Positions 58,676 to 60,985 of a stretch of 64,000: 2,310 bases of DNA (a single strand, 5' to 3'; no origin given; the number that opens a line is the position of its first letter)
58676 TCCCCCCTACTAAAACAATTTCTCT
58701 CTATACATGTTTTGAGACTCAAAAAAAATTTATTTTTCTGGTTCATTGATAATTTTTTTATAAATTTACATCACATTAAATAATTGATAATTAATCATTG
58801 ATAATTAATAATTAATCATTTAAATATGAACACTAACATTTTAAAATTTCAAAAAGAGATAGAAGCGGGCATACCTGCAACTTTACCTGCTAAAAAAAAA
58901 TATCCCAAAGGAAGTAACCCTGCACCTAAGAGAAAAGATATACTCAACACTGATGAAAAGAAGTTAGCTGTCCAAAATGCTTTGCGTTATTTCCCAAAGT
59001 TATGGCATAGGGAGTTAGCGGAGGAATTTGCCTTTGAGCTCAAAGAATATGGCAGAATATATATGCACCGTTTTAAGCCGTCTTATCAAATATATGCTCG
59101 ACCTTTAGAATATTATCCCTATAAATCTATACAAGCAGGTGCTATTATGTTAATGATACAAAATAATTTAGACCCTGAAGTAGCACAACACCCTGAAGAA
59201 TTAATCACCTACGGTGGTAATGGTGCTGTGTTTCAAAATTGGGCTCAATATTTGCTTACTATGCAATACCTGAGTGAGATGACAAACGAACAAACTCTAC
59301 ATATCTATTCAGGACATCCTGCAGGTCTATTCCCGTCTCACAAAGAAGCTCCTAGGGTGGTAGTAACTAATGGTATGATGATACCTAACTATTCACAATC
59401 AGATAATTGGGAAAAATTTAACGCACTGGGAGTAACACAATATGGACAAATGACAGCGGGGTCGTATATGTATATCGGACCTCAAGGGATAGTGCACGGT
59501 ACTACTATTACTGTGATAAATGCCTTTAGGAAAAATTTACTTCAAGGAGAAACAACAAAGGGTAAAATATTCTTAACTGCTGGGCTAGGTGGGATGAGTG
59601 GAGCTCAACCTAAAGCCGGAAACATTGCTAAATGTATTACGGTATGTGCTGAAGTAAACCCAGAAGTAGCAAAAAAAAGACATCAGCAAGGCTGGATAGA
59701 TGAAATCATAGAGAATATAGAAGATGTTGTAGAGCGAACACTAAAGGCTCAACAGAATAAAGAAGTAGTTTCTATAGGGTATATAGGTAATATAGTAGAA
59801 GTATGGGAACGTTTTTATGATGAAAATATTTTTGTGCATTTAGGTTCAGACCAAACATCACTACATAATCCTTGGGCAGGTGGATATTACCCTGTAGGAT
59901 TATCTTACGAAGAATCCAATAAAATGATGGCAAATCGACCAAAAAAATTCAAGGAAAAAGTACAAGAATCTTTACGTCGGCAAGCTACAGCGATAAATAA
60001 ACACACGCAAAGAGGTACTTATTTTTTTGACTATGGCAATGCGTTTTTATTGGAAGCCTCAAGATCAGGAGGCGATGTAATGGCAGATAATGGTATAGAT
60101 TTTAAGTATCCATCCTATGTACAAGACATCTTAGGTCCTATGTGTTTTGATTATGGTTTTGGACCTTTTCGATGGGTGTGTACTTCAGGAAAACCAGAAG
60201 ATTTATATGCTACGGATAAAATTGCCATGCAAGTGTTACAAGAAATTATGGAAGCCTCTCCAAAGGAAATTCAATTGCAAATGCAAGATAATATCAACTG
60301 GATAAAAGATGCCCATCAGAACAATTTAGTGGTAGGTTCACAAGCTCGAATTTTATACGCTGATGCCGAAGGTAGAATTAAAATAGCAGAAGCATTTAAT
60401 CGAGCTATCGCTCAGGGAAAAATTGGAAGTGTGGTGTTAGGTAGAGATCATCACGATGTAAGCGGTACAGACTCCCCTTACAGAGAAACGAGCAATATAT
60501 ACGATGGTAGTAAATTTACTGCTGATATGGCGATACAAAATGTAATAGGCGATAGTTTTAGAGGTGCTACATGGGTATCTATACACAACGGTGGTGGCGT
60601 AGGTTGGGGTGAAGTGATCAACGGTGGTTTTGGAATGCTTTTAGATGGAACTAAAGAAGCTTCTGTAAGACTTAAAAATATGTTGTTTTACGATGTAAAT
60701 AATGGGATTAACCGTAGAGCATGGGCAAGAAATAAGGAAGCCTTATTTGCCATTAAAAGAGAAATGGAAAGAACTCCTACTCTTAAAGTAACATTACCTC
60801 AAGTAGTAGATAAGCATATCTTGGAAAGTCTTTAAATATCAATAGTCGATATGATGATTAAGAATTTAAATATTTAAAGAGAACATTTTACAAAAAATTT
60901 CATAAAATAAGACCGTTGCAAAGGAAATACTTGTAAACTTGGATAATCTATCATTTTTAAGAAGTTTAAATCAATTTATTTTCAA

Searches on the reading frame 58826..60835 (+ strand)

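Call 63: search_protein_families(library=ncbifam, proteins=[window:58826-60835:+], max_evalue=1e-10)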
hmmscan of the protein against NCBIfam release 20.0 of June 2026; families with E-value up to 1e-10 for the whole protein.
window:58826-60835:+ (669 aa): 3 families
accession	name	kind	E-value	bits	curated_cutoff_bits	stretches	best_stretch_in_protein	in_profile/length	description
TIGR01228.2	hutU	equivalog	9.4e-126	420.6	375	1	101-647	15-540/545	urocanate hydratase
NF058531.1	CH3_S_urocan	exception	9.1e-100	334.6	880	1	103-640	17-526/535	S-methyl thiourocanate hydratase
NF058530.1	thiouroc_hyd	equivalog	8.7e-91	305.1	930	1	104-645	9-527/535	thiourocanate hydratase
